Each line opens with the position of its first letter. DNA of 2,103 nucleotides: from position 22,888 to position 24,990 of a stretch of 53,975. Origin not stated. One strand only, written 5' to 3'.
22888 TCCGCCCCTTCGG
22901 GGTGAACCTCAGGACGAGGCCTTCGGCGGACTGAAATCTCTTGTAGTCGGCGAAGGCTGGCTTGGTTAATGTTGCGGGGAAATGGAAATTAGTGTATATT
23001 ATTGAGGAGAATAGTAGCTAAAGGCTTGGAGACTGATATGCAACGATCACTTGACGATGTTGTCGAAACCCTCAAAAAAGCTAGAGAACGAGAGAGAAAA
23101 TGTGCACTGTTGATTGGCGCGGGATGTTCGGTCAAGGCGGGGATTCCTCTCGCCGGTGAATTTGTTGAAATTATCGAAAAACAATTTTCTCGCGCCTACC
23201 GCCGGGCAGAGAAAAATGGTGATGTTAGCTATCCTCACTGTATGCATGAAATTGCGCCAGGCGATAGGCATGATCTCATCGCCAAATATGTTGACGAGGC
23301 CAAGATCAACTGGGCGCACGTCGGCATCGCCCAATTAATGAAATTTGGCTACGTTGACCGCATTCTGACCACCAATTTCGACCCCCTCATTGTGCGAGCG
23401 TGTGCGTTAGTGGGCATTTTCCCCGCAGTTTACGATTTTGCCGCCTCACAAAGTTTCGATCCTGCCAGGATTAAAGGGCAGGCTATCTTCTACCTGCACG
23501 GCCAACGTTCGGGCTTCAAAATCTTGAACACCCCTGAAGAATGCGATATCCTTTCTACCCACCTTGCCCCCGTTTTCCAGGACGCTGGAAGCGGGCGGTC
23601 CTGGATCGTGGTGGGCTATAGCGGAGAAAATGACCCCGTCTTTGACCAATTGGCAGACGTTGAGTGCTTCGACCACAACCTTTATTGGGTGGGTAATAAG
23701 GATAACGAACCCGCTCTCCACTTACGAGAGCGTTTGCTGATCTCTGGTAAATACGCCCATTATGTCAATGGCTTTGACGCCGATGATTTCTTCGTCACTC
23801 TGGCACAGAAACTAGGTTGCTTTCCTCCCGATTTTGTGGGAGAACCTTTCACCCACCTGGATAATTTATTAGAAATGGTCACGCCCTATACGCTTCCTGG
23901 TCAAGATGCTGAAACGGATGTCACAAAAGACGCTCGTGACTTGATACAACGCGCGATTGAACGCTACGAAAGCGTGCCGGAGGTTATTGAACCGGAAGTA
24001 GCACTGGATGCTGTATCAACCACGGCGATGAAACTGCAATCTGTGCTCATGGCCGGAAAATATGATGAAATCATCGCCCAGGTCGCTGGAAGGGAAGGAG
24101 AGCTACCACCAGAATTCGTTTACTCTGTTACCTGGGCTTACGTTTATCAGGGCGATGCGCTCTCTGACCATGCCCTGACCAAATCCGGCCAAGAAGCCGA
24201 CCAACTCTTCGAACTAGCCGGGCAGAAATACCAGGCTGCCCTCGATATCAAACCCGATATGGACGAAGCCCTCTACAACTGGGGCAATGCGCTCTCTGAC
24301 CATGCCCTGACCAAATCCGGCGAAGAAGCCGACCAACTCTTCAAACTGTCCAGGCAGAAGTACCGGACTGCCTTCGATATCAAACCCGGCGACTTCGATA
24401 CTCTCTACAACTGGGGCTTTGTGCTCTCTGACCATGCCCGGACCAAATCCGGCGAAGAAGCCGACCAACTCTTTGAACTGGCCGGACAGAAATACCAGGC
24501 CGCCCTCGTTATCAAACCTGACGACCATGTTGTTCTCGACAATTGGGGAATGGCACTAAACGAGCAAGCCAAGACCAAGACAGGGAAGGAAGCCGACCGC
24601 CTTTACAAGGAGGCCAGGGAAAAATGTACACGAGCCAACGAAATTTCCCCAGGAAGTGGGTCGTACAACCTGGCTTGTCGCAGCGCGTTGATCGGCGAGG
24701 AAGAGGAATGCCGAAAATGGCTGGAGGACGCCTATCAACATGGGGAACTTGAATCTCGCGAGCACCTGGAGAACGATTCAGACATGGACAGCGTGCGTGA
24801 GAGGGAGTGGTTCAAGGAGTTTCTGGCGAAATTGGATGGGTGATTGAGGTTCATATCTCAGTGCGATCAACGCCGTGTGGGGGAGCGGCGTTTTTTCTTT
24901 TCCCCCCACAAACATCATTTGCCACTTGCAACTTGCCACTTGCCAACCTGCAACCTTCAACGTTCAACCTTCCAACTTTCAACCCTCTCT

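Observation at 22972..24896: Stand-alone SIR2-like/TPR fusion in its own promoter-to-terminator cassette: candidate NAD-consuming sensor-effector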

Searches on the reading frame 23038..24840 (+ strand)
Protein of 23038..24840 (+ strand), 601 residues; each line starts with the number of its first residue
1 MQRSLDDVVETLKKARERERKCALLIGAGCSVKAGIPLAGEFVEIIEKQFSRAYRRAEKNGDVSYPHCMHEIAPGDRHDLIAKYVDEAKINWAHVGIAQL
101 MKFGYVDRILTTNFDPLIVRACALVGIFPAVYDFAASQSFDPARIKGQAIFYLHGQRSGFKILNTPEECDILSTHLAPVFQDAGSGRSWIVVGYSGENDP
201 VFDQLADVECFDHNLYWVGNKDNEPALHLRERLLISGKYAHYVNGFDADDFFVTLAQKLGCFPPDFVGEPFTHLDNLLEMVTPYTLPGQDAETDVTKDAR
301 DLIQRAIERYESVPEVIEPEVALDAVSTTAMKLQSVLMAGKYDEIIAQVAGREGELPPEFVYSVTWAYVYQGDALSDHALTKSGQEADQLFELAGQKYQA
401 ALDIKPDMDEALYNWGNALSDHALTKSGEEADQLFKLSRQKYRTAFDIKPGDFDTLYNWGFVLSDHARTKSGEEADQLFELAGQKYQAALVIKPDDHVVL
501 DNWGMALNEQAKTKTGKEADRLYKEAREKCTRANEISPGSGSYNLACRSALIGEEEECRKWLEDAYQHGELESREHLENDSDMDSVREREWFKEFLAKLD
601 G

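Call 3: search_protein_families(library=pfam, proteins=[window:23038-24840:+], max_evalue=1)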
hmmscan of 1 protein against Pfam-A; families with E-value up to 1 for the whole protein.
window:23038-24840:+ (601 aa): 7 families
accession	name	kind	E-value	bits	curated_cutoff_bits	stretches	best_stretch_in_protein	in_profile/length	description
PF06552.18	TOM20_plant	-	1.5e-10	41.6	20.6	2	434-544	6-117/187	Plant specific mitochondrial import receptor subunit TOM20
PF13414.12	TPR_11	-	1.3e-08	34.8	26.8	1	393-419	12-38/42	TPR repeat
PF13289.12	SIR2_2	-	5e-07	30.3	24.5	1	108-208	2-105/141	SIR2-like domain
PF22316.2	ABhydrolase-like_N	-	0.0031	17.8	27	1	543-596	40-95/106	A/B hydrolase-like, N-terminal domain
PF18885.6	DUF5648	-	0.072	13.8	25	1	376-480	11-121/134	Domain of unknown function (DUF5648)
PF13431.12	TPR_17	-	0.09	13.5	24.4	0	442-467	2-27/34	Tetratricopeptide repeat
PF20308.4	TPR-S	-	0.12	13.5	27.6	0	394-497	5-93/102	Tetratricopeptide Repeats-Sensor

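Call 4: search_protein_families(library=padloc, proteins=[window:23038-24840:+], max_evalue=1)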
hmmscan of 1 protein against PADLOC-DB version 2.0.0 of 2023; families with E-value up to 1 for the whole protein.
window:23038-24840:+ (601 aa): 9 families
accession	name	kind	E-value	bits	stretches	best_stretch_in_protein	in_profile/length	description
PDLC02419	Aga_SIR2-PNTD1-PNTD2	-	1.1e-21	75.2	2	75-226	89-247/558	Class I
PDLC05061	PDC-S65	-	2.6e-21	74.5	1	18-259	29-290/592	-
PDLC02384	pAgo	-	2.4e-17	60.5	2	73-258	103-293/1030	-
PDLC02401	Aga_SIR2-PNTD1-PNTD2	-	1.3e-16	58.5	1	74-229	61-223/524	Class I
PDLC02420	Aga_SIR2-PNTD1-PNTD2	-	3.4e-16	56.7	2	73-230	99-261/1010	Class I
PDLC02402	Aga_SIR2-PNTD1-PNTD2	-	5.9e-14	49.1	2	89-222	109-249/876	Class I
PDLC05060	PDC-S65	-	3.9e-13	47.1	1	79-259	14-198/503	-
PDLC02408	Aga_SIR2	-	0.0001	19.5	1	19-51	5-37/343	Class II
PDLC04081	SIR2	-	0.00041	17.6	2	109-128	140-159/345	-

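Call 5: search_protein_families(library=ncbifam, proteins=[window:23038-24840:+], max_evalue=1)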
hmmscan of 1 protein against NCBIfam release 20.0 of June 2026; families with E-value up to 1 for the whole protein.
window:23038-24840:+ (601 aa): 11 families
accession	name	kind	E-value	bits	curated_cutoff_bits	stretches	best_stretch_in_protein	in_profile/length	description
NF047558.1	TPR_END_plus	domain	8.7e-11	41.6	32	1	543-596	3-55/56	TPR end-of-group domain-containing protein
TIGR02521.1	type_IV_pilW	equivalog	1.9e-06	27.6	154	1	480-528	82-127/234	type IV pilus biogenesis/stability protein PilW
NF002725.1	PRK02603.1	equivalog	1.8e-05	24.8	143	2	440-503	93-160/173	photosystem I assembly protein Ycf3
NF040867.1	prot_deacyl_CobB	equivalog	0.00063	19.1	320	1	22-121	13-105/242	NAD-dependent protein deacetylase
NF003738.0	PRK05333.1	equivalog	0.00075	18.5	305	1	84-122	84-122/295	NAD-dependent protein deacetylase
NF010736.0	PRK14138.1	equivalog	0.0043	16.3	395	1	18-122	10-106/244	NAD-dependent deacetylase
NF047371.1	FlcA_CTERM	equivalog_domain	0.0096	14.4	300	0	389-420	169-200/646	periplasmic flagellar collar protein FlcA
NF001753.0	PRK00481.1-3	subfamily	0.014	14.4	243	1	15-118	9-105/252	NAD-dependent protein deacylase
NF033762.1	social_mot_Tgl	equivalog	0.037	13.4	225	1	394-537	85-207/252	social motility TPR repeat lipoprotein Tgl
NF001752.0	PRK00481.1-1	equivalog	0.039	13.5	221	1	9-120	4-112/242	NAD-dependent protein deacylase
NF033920.0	C39_PA2778_fam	equivalog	0.2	11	150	0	480-519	207-246/255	PA2778 family cysteine peptidase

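Call 8: find_homologous_proteins(query=window:23038-24840:+, max_evalue=0.001)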
Query window:23038-24840:+ (601 aa): 1188 proteins with E <= 0.001 among 8000 candidates; the best 120 are listed.
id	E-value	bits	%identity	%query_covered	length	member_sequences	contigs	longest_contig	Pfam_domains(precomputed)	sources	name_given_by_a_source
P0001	0.0e+0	1393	100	100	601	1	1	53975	PF13414.13,PF13289.13,PF06552.19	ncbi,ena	-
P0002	0.0e+0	1231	53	93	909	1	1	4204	PF16826.11,PF13431.13,PF13414.13,PF13289.13,PF22655.2,PF18321.8,PF06552.19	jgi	jgi:Tfp pilus assembly protein PilF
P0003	0.0e+0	1155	57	90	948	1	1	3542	PF24575.2,PF18288.7,PF10516.16,PF13414.13,PF13289.13,PF21033.5,PF09548.16,PF26387.1,PF06552.19,PF13374.13,PF20308.5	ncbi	-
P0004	0.0e+0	1116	53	90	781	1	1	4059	PF13414.13,PF13289.13,PF06552.19,PF21818.4,PF20308.5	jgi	jgi:Tfp pilus assembly protein PilF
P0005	0.0e+0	1088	51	91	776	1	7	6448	PF13431.13,PF13414.13,PF06552.19,PF21818.4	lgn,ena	-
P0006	0.0e+0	1087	50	89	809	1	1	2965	PF16826.11,PF13414.13,PF13289.13,PF14117.12,PF06552.19,PF25474.2,PF16359.12,PF20308.5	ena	-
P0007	0.0e+0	1073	51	89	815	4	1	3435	PF24575.2,PF16826.11,PF13414.13,PF13289.13,PF14117.12,PF09548.16,PF13428.13,PF06552.19,PF16359.12,PF20308.5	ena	-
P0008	0.0e+0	1069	44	90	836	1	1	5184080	PF16826.11,PF13431.13,PF13414.13,PF25064.2,PF24575.2,PF13289.13,PF21033.5,PF09548.16,PF06552.19,PF21818.4,PF07719.24,PF20308.5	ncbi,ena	-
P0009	0.0e+0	1069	47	89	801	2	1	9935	PF16826.11,PF02259.30,PF13414.13,PF13289.13,PF06552.19,PF20308.5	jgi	jgi:Tfp pilus assembly protein PilF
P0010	0.0e+0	1041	54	93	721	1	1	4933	PF13414.13,PF06552.19,PF21818.4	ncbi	-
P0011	0.0e+0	1015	59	89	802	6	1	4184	PF02259.30,PF13431.13,PF13414.13,PF13289.13,PF06552.19,PF20308.5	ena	-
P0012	0.0e+0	1012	54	90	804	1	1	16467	PF13431.13,PF21012.4,PF13414.13,PF13289.13,PF06552.19,PF20308.5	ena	-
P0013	0.0e+0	1012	51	90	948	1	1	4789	PF24575.2,PF13414.13,PF10038.15,PF13432.13,PF06552.19,PF06527.17,PF20308.5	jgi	jgi:tetratricopeptide (TPR) repeat protein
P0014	2.8e-298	1009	54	90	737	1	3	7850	PF13414.13,PF13289.13,PF09548.16,PF06552.19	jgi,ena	-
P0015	5.2e-296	1001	49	90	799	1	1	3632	PF14559.13,PF16826.11,PF13431.13,PF13414.13,PF13428.13,PF06552.19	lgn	-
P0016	5.4e-296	1001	55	90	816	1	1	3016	PF24575.2,PF18288.7,PF10516.16,PF13414.13,PF13289.13,PF11691.14,PF06552.19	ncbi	-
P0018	6.8e-294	994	58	90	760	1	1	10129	PF13431.13,PF13414.13,PF13289.13,PF09548.16,PF06552.19,PF20308.5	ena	-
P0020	6.3e-291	984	51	88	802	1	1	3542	PF23914.2,PF13414.13,PF12221.14,PF13289.13,PF09548.16,PF06552.19,PF21818.4,PF20308.5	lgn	-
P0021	1.1e-287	974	56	90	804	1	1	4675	PF13414.13,PF13289.13,PF26387.1,PF26069.1,PF06552.19,PF18488.7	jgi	-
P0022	3.7e-287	972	59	90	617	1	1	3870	PF13431.13,PF13414.13,PF13289.13,PF09548.16,PF06552.19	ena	-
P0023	1.1e-286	970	51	89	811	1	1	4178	PF14559.13,PF16826.11,PF13414.13,PF13289.13,PF14117.12,PF21033.5,PF06552.19,PF16359.12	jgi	jgi:Tfp pilus assembly protein PilF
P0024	3.6e-282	956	53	89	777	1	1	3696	PF24575.2,PF13414.13,PF13289.13,PF06552.19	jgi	-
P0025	4.7e-281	952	55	78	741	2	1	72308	PF13414.13,PF13289.13,PF06552.19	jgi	jgi:Tfp pilus assembly protein PilF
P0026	2.0e-280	950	50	90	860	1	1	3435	PF13431.13,PF13414.13,PF13289.13,PF06552.19,PF21818.4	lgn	-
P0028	9.4e-277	938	44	89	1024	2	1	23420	PF13431.13,PF13414.13,PF13289.13,PF21033.5,PF26387.1,PF06552.19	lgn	-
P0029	1.5e-276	937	54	89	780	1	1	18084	PF12491.14,PF13414.13,PF13289.13,PF09548.16,PF06552.19,PF20308.5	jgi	jgi:tetratricopeptide (TPR) repeat protein/NAD-dependent SIR2 family protein deacetylase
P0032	3.5e-275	933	50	89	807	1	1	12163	PF16826.11,PF13414.13,PF13289.13,PF06552.19,PF16359.12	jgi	jgi:Tfp pilus assembly protein PilF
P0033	2.4e-274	930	59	90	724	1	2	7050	PF13431.13,PF13414.13,PF13289.13,PF06552.19,PF21818.4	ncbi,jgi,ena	-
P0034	1.3e-273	927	53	100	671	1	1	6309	PF13414.13,PF13289.13,PF06552.19,PF21818.4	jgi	-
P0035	2.4e-272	923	53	89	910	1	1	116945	PF18288.7,PF13414.13,PF13289.13,PF09548.16,PF06552.19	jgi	jgi:Plant specific mitochondrial import receptor subunit TOM20.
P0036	4.0e-271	919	49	89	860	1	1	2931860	PF13431.13,PF13414.13,PF13289.13,PF06552.19,PF21818.4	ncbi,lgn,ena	-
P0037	5.0e-271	919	59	92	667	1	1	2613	PF13431.13,PF13414.13,PF13289.13,PF14117.12,PF06552.19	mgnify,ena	mgnify:CR=1 FL=1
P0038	8.8e-271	918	50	78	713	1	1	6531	PF13414.13,PF13289.13,PF06552.19,PF16359.12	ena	-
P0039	3.3e-270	916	55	100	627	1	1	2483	PF13431.13,PF13414.13,PF13289.13,PF06552.19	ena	-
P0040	6.1e-269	912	55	90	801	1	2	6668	PF13431.13,PF13414.13,PF13289.13,PF21033.5,PF06552.19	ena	-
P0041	6.3e-269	912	52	93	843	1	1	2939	PF13431.13,PF13414.13,PF13289.13,PF09548.16,PF06552.19,PF20308.5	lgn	-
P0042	1.1e-267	908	52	90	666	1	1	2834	PF13431.13,PF13414.13,PF13289.13,PF06552.19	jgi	jgi:cytochrome c-type biogenesis protein CcmH/NrfG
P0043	3.6e-267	906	60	89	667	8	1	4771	PF13431.13,PF13414.13,PF13289.13,PF13432.13,PF06552.19,PF07719.24,PF20308.5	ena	-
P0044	2.0e-266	904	46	89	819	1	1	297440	PF13414.13,PF13289.13,PF06552.19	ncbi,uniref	ncbi:SIR2 family protein [Magnetovibrio sp. PR-2]|uniref:TPR end-of-group domain-containing protein 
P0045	1.2e-265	901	50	89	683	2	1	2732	PF14559.13,PF13414.13,PF13289.13,PF13428.13,PF06552.19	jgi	jgi:Tfp pilus assembly protein PilF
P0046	5.0e-265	899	50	89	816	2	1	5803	PF24575.2,PF16826.11,PF02259.30,PF13414.13,PF13289.13,PF14117.12,PF13428.13,PF06552.19,PF25064.2,PF20308.5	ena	-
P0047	9.0e-265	898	48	38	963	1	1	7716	PF13431.13,PF10609.16,PF13414.13,PF01656.30,PF13614.13,PF06552.19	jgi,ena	-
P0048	6.4e-260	882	46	89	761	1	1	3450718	PF13414.13,PF09548.16,PF06552.19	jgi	jgi:cytochrome c-type biogenesis protein CcmH/NrfG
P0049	1.3e-259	881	55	89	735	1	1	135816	PF13431.13,PF13414.13,PF13289.13,PF09548.16,PF06552.19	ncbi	-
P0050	1.0e-258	878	46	90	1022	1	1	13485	PF13431.13,PF13414.13,PF13289.13,PF21033.5,PF06552.19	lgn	-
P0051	1.0e-256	872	49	89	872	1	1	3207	PF13414.13,PF13289.13,PF06552.19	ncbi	-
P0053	3.3e-256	870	52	100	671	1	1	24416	PF13431.13,PF13414.13,PF13289.13,PF06552.19,PF21818.4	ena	-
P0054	5.3e-256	869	54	99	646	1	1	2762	PF13414.13,PF13289.13,PF06552.19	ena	-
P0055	5.9e-256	869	55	90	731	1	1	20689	PF16826.11,PF13414.13,PF13289.13,PF21325.4,PF06552.19,PF21818.4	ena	-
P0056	8.6e-256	868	52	99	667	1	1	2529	PF13431.13,PF13414.13,PF13289.13,PF06552.19,PF21818.4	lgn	-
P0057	1.6e-253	861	51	100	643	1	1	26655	PF13414.13,PF13289.13,PF06552.19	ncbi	ncbi:MAG: TPR end-of-group domain-containing protein [Pirellulaceae bacterium]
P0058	3.4e-253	860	60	90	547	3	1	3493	PF13414.13,PF13289.13,PF06552.19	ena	-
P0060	1.3e-251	855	58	78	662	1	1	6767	PF13414.13,PF13289.13,PF06552.19,PF21818.4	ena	-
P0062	8.1e-251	852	56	90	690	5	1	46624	PF13431.13,PF13414.13,PF13289.13,PF06552.19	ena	-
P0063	4.6e-250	850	50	99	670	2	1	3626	PF13414.13,PF13289.13,PF06552.19,PF21818.4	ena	-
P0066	7.3e-249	846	51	100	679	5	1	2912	PF24575.2,PF02259.30,PF13431.13,PF13414.13,PF13289.13,PF06552.19,PF07719.24,PF20308.5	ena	-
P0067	1.3e-248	845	38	90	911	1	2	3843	PF13414.13,PF13289.13,PF09548.16,PF06552.19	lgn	-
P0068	1.6e-247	841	50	90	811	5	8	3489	PF13431.13,PF13414.13,PF13289.13,PF09548.16,PF06552.19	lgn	-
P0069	6.8e-247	839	50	89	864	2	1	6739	PF13414.13,PF13289.13,PF06552.19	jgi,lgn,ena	-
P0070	1.8e-246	838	48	90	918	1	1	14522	PF24575.2,PF23914.2,PF13414.13,PF13289.13,PF06552.19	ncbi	-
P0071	2.9e-246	837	50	90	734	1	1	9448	PF24575.2,PF13431.13,PF13414.13,PF13289.13,PF06552.19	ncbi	-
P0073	2.2e-245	834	50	89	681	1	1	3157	PF16826.11,PF13414.13,PF13289.13,PF06552.19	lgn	-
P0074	2.5e-245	834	52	89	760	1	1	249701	PF13414.13,PF13289.13,PF06552.19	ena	-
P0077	2.1e-244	831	55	100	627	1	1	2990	PF13414.13,PF13289.13,PF06552.19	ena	-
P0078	3.2e-244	830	51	89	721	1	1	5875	PF13414.13,PF13289.13,PF09548.16,PF06552.19,PF21818.4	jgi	jgi:Plant specific mitochondrial import receptor subunit TOM20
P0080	6.6e-244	829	48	99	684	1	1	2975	PF13414.13,PF13289.13,PF06552.19,PF20308.5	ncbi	-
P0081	8.0e-244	829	51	90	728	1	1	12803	PF13414.13,PF13289.13,PF06552.19,PF21818.4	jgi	jgi:Tfp pilus assembly protein PilF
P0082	2.8e-243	827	51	91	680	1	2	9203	PF13431.13,PF13414.13,PF13289.13,PF06552.19,PF21818.4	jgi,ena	jgi:hypothetical protein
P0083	9.1e-243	825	51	89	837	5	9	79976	PF25736.2,PF02259.30,PF13431.13,PF13414.13,PF13289.13,PF21033.5,PF06552.19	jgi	jgi:tetratricopeptide (TPR) repeat protein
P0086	7.1e-242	823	51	78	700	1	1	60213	PF13431.13,PF13414.13,PF13289.13,PF09548.16,PF06552.19,PF20308.5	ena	-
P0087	7.3e-242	822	55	90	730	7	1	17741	PF13414.13,PF13289.13,PF06552.19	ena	-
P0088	1.5e-240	818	53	90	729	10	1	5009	PF13414.13,PF13289.13,PF06552.19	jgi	-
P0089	1.7e-240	818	49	88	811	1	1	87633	PF16826.11,PF13414.13,PF13289.13,PF06552.19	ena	-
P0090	1.9e-240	818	49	89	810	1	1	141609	PF14559.13,PF24575.2,PF16826.11,PF13431.13,PF13414.13,PF14117.12,PF06552.19,PF25064.2,PF25474.2,PF20308.5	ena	-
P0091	4.3e-240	817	50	88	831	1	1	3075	PF13414.13,PF13289.13,PF06552.19,PF00990.27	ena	-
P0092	5.5e-240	816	47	85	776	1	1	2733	PF13431.13,PF13414.13,PF13289.13,PF09548.16,PF06552.19,PF20308.5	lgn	-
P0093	1.0e-239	815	55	99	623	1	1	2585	PF13431.13,PF13414.13,PF13289.13,PF06552.19,PF21818.4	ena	-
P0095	1.6e-239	815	52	90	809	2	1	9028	PF13431.13,PF13414.13,PF13289.13,PF21033.5,PF06552.19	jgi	-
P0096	5.9e-239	813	49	89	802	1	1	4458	PF14559.13,PF24575.2,PF16826.11,PF13414.13,PF13289.13,PF14117.12,PF06552.19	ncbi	-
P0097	1.6e-238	811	49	89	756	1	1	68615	PF13431.13,PF13414.13,PF13289.13,PF09548.16,PF06552.19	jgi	jgi:tetratricopeptide (TPR) repeat protein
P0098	2.9e-238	811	46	89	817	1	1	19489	PF13414.13,PF13289.13,PF06552.19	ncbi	-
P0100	7.6e-238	809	51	87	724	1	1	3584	PF13414.13,PF13289.13,PF06552.19,PF20308.5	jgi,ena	-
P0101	1.8e-237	808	51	91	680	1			PF13431.13,PF13414.13,PF13289.13,PF06552.19,PF21818.4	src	-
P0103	2.9e-237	807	50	89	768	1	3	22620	PF14559.13,PF13431.13,PF13414.13,PF13289.13,PF15320.12,PF13428.13,PF06552.19,PF04190.20,PF25474.2,PF16359.12,PF20308.5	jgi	jgi:Tfp pilus assembly protein PilF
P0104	5.1e-237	806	48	91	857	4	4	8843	PF13431.13,PF13414.13,PF13289.13,PF06552.19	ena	-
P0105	2.9e-236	804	49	89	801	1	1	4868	PF24575.2,PF16826.11,PF13414.13,PF13289.13,PF14117.12,PF13428.13,PF06552.19,PF20308.5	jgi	jgi:Tfp pilus assembly protein PilF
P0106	5.2e-236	803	47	89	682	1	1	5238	PF16826.11,PF13414.13,PF13289.13,PF13428.13,PF06552.19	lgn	-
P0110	2.6e-234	798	48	89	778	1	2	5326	PF13431.13,PF23914.2,PF13414.13,PF13289.13,PF22445.1,PF21033.5,PF09548.16,PF06552.19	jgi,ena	-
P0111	8.4e-234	796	44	89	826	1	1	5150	PF13289.13,PF09548.16,PF06552.19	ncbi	-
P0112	1.3e-233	795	42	89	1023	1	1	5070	PF13431.13,PF13414.13,PF13289.13,PF21033.5,PF26387.1,PF06552.19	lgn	-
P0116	4.2e-232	790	53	90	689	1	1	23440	PF13414.13,PF13289.13,PF06552.19,PF21818.4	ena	-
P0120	2.3e-230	785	51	100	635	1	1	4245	PF14559.13,PF13431.13,PF13414.13,PF13289.13,PF06552.19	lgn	-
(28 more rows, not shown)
